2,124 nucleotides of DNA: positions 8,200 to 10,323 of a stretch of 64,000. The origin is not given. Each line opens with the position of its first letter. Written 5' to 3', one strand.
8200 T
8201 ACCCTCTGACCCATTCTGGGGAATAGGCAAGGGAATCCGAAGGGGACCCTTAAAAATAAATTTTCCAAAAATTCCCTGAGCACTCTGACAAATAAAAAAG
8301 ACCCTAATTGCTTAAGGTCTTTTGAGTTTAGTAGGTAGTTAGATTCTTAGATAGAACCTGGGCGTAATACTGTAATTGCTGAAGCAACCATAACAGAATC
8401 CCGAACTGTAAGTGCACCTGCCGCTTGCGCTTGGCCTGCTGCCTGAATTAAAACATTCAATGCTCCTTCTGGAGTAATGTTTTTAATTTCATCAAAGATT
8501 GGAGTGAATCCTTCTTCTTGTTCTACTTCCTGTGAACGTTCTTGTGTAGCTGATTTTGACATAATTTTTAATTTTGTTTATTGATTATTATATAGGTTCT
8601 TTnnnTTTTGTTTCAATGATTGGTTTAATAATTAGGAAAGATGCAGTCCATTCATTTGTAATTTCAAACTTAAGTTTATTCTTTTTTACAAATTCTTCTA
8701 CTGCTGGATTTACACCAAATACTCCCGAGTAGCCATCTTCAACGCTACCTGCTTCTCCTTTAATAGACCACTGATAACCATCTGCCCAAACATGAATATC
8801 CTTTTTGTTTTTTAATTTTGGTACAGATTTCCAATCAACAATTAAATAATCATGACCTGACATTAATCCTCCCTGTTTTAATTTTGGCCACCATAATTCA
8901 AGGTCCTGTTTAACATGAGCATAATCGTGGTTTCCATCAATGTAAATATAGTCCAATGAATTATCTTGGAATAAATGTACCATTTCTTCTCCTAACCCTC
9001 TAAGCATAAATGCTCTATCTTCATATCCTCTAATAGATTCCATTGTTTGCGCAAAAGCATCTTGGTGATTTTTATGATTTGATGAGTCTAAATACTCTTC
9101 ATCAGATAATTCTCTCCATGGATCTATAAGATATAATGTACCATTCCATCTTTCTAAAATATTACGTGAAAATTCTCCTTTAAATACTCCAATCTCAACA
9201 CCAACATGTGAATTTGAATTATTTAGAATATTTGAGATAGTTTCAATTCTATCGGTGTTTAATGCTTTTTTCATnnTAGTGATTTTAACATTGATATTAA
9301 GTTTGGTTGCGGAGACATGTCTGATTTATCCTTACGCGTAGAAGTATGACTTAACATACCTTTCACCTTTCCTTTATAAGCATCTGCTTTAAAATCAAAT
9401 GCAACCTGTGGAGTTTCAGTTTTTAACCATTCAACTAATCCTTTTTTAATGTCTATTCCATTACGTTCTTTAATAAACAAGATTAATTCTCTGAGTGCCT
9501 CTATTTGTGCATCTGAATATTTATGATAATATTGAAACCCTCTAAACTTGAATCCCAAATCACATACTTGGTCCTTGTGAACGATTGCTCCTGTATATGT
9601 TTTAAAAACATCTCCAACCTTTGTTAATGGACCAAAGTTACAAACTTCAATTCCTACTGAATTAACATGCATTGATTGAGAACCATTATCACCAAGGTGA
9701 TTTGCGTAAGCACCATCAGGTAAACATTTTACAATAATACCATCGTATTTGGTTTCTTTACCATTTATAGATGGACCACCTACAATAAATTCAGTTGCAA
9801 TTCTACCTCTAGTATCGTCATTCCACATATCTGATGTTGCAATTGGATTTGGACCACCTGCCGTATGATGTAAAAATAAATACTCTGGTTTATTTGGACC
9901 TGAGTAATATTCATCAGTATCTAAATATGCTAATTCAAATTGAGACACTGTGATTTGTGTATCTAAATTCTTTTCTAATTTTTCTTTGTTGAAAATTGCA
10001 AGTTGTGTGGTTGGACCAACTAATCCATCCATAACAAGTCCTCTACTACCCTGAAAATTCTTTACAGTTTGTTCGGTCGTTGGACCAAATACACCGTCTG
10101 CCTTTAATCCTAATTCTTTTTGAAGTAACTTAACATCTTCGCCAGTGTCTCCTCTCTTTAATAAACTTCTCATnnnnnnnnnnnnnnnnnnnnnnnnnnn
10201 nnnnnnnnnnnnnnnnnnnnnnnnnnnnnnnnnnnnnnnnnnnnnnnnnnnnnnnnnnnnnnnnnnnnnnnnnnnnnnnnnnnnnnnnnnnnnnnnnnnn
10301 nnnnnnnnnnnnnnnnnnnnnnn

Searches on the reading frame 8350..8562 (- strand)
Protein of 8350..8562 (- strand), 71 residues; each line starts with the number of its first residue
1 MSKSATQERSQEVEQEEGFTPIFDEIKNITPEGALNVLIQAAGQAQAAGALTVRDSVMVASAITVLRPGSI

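Call 11: search_protein_families(library=phrogs, proteins=[window:8350-8562:-], max_evalue=0.01)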
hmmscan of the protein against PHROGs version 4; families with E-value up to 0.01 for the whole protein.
window:8350-8562:- (71 aa): 0 families

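Call 12: search_protein_families(library=pfam, proteins=[window:8350-8562:-], max_evalue=0.01)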
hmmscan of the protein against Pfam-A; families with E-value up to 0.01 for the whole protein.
window:8350-8562:- (71 aa): 0 families

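Call 14: find_related_loci(query=window:8350-8562:-, collection=viral_contigs, flank=4000)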
Query window:8350-8562:- (71 aa) in viral_contigs; peptide patterns used: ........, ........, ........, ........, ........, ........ (x = any residue, [..] = any of these).
73 stretches matched a pattern; 4 encode a relative of the query (tblastn E <= 1e-3); 4 distinct loci.
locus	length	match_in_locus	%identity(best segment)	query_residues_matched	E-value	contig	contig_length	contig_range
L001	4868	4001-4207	63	1-71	2e-17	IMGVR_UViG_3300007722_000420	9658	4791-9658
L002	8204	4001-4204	63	2-71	1e-16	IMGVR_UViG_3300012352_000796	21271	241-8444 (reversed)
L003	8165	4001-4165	73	16-70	3e-16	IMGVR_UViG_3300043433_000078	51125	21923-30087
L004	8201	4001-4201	62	3-71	5e-16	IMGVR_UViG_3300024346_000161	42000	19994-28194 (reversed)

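Call 28: find_related_loci(query=A2, collection=metagenome_contigs, flank=3000)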
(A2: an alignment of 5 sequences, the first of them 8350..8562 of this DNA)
Query A2 (71 aa) in metagenome_contigs; peptide patterns used: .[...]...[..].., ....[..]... (x = any residue, [..] = any of these).
600 stretches matched a pattern (row limit reached: there are more); 11 encode a relative of the query (tblastn E <= 1e-3); 11 distinct loci.
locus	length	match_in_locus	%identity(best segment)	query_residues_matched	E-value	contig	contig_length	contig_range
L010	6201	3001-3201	82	4-71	4e-23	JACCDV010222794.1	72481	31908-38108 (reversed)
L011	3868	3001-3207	63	1-71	3e-17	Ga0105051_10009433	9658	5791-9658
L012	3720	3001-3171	75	15-71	4e-17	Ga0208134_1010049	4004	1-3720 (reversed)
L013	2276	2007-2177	75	15-71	4e-17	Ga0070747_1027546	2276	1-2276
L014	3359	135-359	59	2-71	1e-16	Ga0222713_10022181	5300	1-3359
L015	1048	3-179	69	13-71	2e-16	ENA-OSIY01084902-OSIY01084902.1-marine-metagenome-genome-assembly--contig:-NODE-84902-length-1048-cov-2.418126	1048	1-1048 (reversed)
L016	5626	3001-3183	67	11-71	2e-16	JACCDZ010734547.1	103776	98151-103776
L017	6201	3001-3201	62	3-71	7e-16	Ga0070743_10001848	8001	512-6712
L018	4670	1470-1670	62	3-71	7e-16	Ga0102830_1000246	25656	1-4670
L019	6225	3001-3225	57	1-71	3e-14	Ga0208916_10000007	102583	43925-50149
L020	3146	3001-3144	71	16-63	4e-11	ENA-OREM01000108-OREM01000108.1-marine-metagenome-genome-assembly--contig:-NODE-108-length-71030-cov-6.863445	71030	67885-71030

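Call 29: find_related_loci(query=A2, collection=viral_contigs, flank=3000)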
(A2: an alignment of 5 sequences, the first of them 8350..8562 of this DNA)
Query A2 (71 aa) in viral_contigs; peptide patterns used: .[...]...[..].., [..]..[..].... (x = any residue, [..] = any of these).
33 stretches matched a pattern; 10 encode a relative of the query (tblastn E <= 1e-3); 10 distinct loci.
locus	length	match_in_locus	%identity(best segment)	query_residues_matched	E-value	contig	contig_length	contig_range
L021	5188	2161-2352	67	8-71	5e-24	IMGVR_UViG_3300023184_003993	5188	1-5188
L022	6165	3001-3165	71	17-71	5e-22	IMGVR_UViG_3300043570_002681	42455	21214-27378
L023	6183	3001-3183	66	8-71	2e-21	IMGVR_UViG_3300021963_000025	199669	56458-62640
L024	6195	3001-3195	54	4-71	1e-19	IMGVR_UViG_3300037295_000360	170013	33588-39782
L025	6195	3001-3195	54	4-71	1e-19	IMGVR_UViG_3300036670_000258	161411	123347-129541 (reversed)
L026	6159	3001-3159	64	19-71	6e-19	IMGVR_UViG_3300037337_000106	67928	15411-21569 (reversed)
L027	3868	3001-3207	63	1-71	4e-17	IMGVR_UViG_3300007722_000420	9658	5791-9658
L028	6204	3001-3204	63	2-71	2e-16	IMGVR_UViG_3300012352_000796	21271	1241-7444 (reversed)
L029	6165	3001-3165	73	16-70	5e-16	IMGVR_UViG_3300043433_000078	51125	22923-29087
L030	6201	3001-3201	62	3-71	9e-16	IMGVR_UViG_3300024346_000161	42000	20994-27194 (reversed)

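Call 60: search_protein_families(library=ncbifam, proteins=[window:8350-8562:-], max_evalue=1)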
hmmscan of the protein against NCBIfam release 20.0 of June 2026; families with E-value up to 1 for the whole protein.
window:8350-8562:- (71 aa): 0 families

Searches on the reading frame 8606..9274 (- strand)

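Call 11: search_protein_families(library=phrogs, proteins=[window:8606-9274:-], max_evalue=0.01)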
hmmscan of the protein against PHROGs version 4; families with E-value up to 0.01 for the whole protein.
window:8606-9274:- (223 aa): 1 family
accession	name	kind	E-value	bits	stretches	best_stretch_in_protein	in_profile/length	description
phrog_2675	-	other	1.6e-23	84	1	9-152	306-452/599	DNA methyltransferase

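Call 12: search_protein_families(library=pfam, proteins=[window:8606-9274:-], max_evalue=0.01)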
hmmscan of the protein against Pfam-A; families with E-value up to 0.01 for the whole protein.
window:8606-9274:- (223 aa): 1 family
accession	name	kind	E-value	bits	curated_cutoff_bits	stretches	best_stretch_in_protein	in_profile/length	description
PF13578.12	Methyltransf_24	-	8.6e-21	75.2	26.3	1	26-143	1-105/105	Methyltransferase domain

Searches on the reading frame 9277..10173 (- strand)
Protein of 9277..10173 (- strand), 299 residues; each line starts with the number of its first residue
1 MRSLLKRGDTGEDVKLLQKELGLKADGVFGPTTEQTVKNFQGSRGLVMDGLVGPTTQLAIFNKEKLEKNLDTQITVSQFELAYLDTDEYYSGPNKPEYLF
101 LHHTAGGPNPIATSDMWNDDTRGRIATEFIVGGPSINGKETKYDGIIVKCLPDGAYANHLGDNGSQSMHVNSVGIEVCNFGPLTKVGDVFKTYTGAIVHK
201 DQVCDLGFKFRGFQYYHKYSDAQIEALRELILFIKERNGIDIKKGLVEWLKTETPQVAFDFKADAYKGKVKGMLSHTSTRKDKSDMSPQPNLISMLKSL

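Call 11: search_protein_families(library=phrogs, proteins=[window:9277-10173:-], max_evalue=0.01)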
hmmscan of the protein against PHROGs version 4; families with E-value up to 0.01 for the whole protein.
window:9277-10173:- (299 aa): 9 families
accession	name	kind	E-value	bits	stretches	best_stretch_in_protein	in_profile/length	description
phrog_1493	-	lysis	7.5e-18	65.9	2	6-65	242-310/394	endolysin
phrog_2649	-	lysis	3.9e-12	47.6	1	3-67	173-242/261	endolysin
phrog_1224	-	head and packaging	4.2e-12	47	1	4-70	3-74/438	endolysin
phrog_1512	-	lysis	2.7e-06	28.6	1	20-66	202-248/314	endolysin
phrog_6707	-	lysis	4.7e-06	26.7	1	23-60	205-242/311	endolysin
phrog_1794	-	lysis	1.3e-05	25.8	1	144-243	95-165/336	amidase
phrog_9611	-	lysis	2.4e-05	25.1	1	95-279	22-174/246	endolysin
phrog_16428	-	lysis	2.5e-05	24.2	1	22-59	480-517/520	endolysin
phrog_880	-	lysis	0.0024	18.3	0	21-60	392-431/435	endolysin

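Call 12: search_protein_families(library=pfam, proteins=[window:9277-10173:-], max_evalue=0.01)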
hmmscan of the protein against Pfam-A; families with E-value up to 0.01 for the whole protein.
window:9277-10173:- (299 aa): 3 families
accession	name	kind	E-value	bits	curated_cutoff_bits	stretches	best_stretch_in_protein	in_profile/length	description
PF01510.30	Amidase_2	-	5.1e-09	37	26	1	94-243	3-113/131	N-acetylmuramoyl-L-alanine amidase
PF01471.23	PG_binding_1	-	7.1e-09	36.2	23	1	11-57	2-54/57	Putative peptidoglycan binding domain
PF09374.15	PG_binding_3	-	0.00022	21.8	24.6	0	14-38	3-32/76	Predicted Peptidoglycan domain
